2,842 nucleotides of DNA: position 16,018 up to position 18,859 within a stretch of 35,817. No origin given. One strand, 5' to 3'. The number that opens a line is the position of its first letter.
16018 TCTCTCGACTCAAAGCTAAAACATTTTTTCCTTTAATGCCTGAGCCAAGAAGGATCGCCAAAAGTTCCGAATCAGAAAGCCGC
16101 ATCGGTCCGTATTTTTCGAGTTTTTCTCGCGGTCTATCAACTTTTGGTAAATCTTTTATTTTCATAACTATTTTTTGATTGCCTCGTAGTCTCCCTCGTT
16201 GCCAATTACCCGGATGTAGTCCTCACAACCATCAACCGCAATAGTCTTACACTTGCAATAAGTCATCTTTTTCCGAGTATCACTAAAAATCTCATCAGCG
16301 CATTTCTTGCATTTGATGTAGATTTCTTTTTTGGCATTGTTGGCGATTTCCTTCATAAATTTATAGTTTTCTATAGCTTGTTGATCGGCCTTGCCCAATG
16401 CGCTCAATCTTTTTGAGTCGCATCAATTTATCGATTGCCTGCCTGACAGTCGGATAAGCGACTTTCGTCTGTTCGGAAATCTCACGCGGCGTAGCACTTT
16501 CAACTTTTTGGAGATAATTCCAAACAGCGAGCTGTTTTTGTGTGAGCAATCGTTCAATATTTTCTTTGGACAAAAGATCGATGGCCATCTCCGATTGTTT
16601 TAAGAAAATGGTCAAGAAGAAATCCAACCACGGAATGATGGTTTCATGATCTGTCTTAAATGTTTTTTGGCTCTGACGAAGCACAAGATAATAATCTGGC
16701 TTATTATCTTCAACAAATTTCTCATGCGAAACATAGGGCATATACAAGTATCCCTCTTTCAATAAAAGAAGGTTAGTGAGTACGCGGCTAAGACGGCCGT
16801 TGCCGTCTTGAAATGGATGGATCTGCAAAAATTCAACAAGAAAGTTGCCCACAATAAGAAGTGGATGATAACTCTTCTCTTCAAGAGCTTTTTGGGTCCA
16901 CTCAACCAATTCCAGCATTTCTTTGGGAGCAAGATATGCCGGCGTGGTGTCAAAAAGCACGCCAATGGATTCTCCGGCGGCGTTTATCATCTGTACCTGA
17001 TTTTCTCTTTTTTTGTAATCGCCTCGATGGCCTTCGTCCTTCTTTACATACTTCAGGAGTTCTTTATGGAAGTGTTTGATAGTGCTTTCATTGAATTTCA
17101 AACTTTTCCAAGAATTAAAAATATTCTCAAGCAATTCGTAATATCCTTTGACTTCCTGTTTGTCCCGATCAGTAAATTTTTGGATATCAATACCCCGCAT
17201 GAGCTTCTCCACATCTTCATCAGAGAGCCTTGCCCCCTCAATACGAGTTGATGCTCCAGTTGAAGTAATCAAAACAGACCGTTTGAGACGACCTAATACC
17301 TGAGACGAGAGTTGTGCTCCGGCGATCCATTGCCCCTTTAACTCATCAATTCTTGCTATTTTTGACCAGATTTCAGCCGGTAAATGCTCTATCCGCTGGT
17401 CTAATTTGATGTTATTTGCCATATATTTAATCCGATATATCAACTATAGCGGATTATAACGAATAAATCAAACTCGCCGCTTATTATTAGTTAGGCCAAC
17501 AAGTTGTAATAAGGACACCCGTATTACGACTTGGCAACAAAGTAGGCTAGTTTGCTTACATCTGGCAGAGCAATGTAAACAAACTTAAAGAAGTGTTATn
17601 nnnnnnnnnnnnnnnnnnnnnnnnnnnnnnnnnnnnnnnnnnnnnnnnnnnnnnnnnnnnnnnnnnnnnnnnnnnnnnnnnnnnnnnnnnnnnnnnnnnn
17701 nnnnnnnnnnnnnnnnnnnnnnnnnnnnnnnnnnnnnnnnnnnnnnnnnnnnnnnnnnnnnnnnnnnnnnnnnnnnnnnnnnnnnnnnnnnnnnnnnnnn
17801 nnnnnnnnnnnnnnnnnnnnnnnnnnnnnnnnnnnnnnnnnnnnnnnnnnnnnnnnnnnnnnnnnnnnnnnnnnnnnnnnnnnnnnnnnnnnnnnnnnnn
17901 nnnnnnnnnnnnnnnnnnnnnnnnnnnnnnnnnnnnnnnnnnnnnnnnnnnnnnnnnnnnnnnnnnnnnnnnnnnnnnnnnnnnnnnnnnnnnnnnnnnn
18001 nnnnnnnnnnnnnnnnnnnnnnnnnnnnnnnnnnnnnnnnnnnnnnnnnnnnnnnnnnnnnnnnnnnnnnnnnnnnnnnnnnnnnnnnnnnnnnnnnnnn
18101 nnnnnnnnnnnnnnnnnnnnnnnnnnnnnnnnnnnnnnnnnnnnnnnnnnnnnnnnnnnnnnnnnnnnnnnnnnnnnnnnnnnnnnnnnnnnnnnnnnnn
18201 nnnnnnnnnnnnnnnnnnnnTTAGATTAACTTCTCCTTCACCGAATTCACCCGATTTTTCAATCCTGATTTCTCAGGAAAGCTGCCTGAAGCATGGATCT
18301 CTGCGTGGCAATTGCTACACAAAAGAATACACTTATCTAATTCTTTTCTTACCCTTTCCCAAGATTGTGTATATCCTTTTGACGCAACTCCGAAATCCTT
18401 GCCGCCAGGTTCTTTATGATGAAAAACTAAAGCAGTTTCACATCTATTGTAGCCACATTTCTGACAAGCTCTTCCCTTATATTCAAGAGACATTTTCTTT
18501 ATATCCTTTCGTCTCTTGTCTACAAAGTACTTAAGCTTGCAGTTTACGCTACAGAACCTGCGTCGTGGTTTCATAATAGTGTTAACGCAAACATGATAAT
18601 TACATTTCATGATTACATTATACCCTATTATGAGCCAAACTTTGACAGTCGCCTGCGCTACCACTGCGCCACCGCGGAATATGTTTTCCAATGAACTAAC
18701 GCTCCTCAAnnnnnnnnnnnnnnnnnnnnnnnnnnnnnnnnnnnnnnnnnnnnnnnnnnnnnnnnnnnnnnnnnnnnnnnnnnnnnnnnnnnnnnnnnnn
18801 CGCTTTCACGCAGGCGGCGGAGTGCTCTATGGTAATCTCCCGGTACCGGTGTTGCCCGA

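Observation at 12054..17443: Fic, a Zn-ribbon protein and RadC(JAB) are co-transcribed with, and overlap into, an M-R-M restriction-modification core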

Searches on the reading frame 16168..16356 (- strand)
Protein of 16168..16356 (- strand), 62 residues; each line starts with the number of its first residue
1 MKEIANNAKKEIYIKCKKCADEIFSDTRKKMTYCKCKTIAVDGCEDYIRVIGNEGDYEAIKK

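Call 3: search_protein_families(library=pfam, proteins=[window:16168-16356:-], max_evalue=0.01)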
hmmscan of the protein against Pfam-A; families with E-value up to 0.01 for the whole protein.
window:16168-16356:- (62 aa): 1 family
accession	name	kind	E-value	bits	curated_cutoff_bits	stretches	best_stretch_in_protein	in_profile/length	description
PF24749.2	DUF7695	-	4.8e-13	49.1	25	1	14-58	7-52/58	Domain of unknown function (DUF7695)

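Call 7: search_protein_families(library=padloc, proteins=[window:16168-16356:-], max_evalue=0.001)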
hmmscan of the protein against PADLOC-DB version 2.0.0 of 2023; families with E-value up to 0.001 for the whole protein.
window:16168-16356:- (62 aa): 0 families

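Call 21: find_homologous_proteins(query=window:16168-16356:-)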
Query window:16168-16356:- (62 aa): 10 proteins with E <= 0.001 among 10 candidates.
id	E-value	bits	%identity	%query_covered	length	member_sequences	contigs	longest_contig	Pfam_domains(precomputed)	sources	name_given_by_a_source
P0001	6.7e-24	100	85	87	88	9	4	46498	PF24749.3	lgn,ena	-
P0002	1.9e-22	96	74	98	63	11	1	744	PF24749.3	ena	-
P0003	2.9e-22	95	81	95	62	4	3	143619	PF24749.3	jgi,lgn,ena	-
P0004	1.2e-21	93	71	98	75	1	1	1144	PF24749.3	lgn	-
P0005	3.1e-20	89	69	100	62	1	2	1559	PF24749.3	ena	-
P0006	1.2e-19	87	63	100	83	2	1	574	PF24749.3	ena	-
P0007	1.6e-18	83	67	98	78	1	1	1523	PF24749.3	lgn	-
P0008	1.4e-17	80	70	90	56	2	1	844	PF24749.3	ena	-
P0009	6.9e-14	69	92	61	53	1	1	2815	-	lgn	-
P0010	5.4e-9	53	84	50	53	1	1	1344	-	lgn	-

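Call 66: find_encoding_contigs(protein=P0001, flank=8000, max_places=4)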
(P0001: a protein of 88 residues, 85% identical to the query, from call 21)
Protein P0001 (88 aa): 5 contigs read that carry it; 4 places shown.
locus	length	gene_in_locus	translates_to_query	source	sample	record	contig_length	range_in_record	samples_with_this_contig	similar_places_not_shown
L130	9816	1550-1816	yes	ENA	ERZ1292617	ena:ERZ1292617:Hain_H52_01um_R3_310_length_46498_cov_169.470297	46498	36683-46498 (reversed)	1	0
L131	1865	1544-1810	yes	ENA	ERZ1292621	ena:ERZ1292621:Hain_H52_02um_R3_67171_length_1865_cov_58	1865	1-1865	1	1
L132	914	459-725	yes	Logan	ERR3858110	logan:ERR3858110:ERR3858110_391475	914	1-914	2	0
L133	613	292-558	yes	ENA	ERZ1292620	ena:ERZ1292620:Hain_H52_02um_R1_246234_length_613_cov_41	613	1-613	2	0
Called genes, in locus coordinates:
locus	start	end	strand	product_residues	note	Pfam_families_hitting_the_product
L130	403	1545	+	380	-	PF13784:Fic_N, PF02661:Fic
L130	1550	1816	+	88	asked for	PF24749:DUF7695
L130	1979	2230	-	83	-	-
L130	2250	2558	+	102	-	-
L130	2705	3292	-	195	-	PF01725:Ham1p_like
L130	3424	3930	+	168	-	PF20221:DUF6580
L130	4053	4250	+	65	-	PF00313:CSD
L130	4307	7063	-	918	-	PF08471:Ribonuc_red_2_N, PF02867:Ribonuc_red_lgC, PF12637:TSCPD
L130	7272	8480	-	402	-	PF00091:Tubulin, PF12327:FtsZ_C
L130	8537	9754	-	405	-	PF11104:PilM_2 (faint), PF02491:SHS2_FTSA, PF06723:MreB_Mbl, PF14450:FtsA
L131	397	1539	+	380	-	PF13784:Fic_N, PF02661:Fic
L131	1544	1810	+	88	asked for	PF24749:DUF7695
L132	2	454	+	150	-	?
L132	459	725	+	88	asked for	PF24749:DUF7695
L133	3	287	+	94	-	?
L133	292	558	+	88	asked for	PF24749:DUF7695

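Call 67: find_encoding_contigs(protein=P0003, flank=8000, max_places=4)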
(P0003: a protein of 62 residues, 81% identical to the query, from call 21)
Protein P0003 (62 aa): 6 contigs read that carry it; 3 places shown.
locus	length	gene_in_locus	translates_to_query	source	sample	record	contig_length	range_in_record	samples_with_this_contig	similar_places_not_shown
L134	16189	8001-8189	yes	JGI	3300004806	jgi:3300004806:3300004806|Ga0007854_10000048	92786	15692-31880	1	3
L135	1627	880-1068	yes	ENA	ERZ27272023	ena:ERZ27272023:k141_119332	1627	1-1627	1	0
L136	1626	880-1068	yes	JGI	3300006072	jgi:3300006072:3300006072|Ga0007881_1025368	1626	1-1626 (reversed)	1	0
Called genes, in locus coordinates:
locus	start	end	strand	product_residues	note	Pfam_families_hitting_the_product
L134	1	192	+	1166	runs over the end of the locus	PF00133:tRNA-synt_1, PF09334:tRNA-synt_1g, PF00293:NUDIX, PF13603:tRNA-synt_1_2, PF00293:NUDIX (weak), PF00133:tRNA-synt_1, PF08264:Anticodon_1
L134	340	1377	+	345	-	PF04545:Sigma70_r4, PF05066:HARE-HTH (faint)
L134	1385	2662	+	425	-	PF26449:DUF8128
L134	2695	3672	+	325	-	PF02618:YceG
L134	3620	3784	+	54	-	-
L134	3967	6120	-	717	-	PF22548:AEP-TOTE, PF04851:ResIII, PF00270:DEAD, PF00271:Helicase_C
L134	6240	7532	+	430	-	PF13173:AAA_14, PF13635:DUF4143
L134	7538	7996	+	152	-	-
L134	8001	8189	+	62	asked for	PF24749:DUF7695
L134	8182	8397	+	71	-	-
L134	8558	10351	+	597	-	PF02540:NAD_synthase (faint), PF03054:tRNA_Me_trans, PF20259:tRNA_Me_trans_M, PF20258:tRNA_Me_trans_C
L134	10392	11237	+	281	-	PF03477:ATP-cone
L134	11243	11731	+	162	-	PF00293:NUDIX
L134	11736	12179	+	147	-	-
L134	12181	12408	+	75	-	-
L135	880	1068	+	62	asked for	PF24749:DUF7695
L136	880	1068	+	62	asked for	PF24749:DUF7695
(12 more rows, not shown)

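Call 77: predict_structure(alignment_id=A3)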
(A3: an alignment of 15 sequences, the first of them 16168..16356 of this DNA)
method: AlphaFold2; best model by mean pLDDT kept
length: 62 residues; sequences in the alignment: 15
mean_pLDDT: 83.1   pTM: 0.63
mean pLDDT of the five models: 83.1, 48.9, 43.8, 43.3, 41.1
residues with pLDDT >= 90: 13; 70-90: 43; 50-70: 6; < 50: 0
segments of 3 or more residues with pLDDT < 50: none
pLDDT, mean of each block of 10 residues (from residue 1): 68 89 82 90 84 87 78
secondary structure, 60 per line:
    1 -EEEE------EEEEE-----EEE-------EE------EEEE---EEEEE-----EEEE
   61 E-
elements in order: E2-5 E12-16 E22-24 E40-43 E47-51 E57-61

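Call 80: fold_search(model_id=the predicted structure, library=pdb)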
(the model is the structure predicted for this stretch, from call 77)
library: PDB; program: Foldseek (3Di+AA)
matches with E <= 10: 62; with E <= 0.001: 0
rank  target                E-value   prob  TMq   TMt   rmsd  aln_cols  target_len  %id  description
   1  8ip8_xa               4.4e-01  0.84  0.54  0.50   2.9        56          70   18  Wheat 80S ribosome stalled on AUG-Stop boron dependently (released 2024-02-21)
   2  1wv3                  1.7e+00  0.10  0.35  0.14  11.6        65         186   12  Crystal structure of N-terminal domain of hypothetical protein SAV0287 from Staphylococcus aureus (released 2005-12-20)
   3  6jja                  2.5e+00  0.09  0.34  0.17   7.4        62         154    6  Cryo-EM structure of giant freshwater prawn Macrobrachium rosenbergii extra small virus (XSV) VLP (released 2019-07-17)
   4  9a8g_A                3.0e+00  0.07  0.37  0.14  11.2       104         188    8  Structural Basis for Mis18 Complex Assembly (released 2024-05-24)
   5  9dq5_C                3.2e+00  0.08  0.38  0.26   8.3        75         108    9  Crystal structure of Anti-CTLA-4 Fab (9D9) in complex with mouse CTLA-4 (released 2025-02-05)
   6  9dq5_D                3.8e+00  0.11  0.40  0.27   7.2        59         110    7  Crystal structure of Anti-CTLA-4 Fab (9D9) in complex with mouse CTLA-4 (released 2025-02-05)
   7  2xy1                  3.8e+00  0.10  0.40  0.16   8.9        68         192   10  CRYSTAL STRUCTURE OF NCAM2 IG3-4 (released 2011-02-23)
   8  7nl9_H                4.3e+00  0.03  0.27  0.18  11.6        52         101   17  Mycobacterium smegmatis ATP synthase Fo state 3 (released 2021-10-27)
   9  4iuq_A                4.5e+00  0.04  0.27  0.14  11.4        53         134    8  crystal structure of SHH1 SAWADEE domain (released 2013-05-01)
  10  4iup_B                5.1e+00  0.04  0.27  0.14  11.4        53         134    8  crystal structure of Se-substituted arabidopsis thaliana SHH1 SAWADEE domain L200M/L218M mutant (released 2013-05-01)
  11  7qhs_2                5.1e+00  0.03  0.28  0.04  10.2        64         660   20  S. cerevisiae CMGE nucleating origin DNA melting (released 2022-06-15)
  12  4az1_B                5.1e+00  0.01  0.15  0.06  11.7        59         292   12  Crystal structure of the Trypanosoma cruzi protein tyrosine phosphatase TcPTP1, a potential therapeutic target for Cha (released 2012-11-21)
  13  8q67_B                5.4e+00  0.05  0.31  0.05   9.6        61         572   10  Crystal structure of a homohexameric MCM from M. acidophilum (released 2025-03-12)
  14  5lqx_H                5.4e+00  0.02  0.24  0.15   8.4        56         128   11  Structure of F-ATPase from Pichia angusta, state3 (released 2016-11-16)
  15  8slg_B                5.7e+00  0.07  0.35  0.07   6.6        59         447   10  Crystal Structure of Glycine tRNA ligase from Mycobacterium thermoresistibile (glycyl adenylate bound) (released 2023-05-03)
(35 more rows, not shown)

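Call 84: find_related_loci(query=A3, collection=metagenome_contigs, flank=5000)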
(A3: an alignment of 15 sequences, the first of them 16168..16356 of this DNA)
Query A3 (62 aa) in metagenome_contigs; peptide patterns used: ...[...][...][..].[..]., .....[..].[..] (x = any residue, [..] = any of these).
371 stretches matched a pattern; 301 encode a relative of the query (tblastn E <= 1e-3); the best 80 are kept; 80 distinct loci.
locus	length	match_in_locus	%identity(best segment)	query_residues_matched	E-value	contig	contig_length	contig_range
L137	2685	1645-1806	85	2-55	3e-26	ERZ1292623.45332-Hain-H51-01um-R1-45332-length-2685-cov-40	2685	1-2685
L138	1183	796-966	75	2-58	6e-26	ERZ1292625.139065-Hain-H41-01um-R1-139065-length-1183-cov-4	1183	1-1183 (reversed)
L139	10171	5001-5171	81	2-60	2e-25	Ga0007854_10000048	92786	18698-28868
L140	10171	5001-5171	81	2-60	2e-25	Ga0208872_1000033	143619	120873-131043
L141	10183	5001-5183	69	2-62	2e-24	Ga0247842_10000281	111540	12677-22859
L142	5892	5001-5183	69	2-62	2e-24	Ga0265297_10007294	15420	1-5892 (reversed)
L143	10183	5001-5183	70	2-62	2e-24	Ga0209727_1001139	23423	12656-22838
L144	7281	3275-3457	69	2-62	2e-24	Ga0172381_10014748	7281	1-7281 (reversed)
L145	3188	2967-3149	70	2-62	2e-24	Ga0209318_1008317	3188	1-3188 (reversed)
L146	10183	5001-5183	67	2-62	2e-24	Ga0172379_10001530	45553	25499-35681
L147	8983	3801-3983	67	2-62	2e-24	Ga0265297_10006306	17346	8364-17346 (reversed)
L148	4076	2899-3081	69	2-62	4e-24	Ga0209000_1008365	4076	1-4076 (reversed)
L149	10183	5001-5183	69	2-62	4e-24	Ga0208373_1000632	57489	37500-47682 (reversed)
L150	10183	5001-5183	67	2-62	5e-24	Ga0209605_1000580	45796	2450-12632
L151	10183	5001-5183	67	2-62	5e-24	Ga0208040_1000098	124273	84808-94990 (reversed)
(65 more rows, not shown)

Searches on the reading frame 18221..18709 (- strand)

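Call 3: search_protein_families(library=pfam, proteins=[window:18221-18709:-], max_evalue=0.01)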
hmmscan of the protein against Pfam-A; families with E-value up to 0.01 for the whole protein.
window:18221-18709:- (162 aa): 1 family
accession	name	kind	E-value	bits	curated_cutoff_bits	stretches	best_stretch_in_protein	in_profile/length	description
PF01844.29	HNH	-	0.0026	18.3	21.4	0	122-140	28-46/47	HNH endonuclease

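Call 7: search_protein_families(library=padloc, proteins=[window:18221-18709:-], max_evalue=0.001)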
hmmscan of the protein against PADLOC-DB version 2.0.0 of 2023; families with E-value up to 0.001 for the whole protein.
window:18221-18709:- (162 aa): 0 families
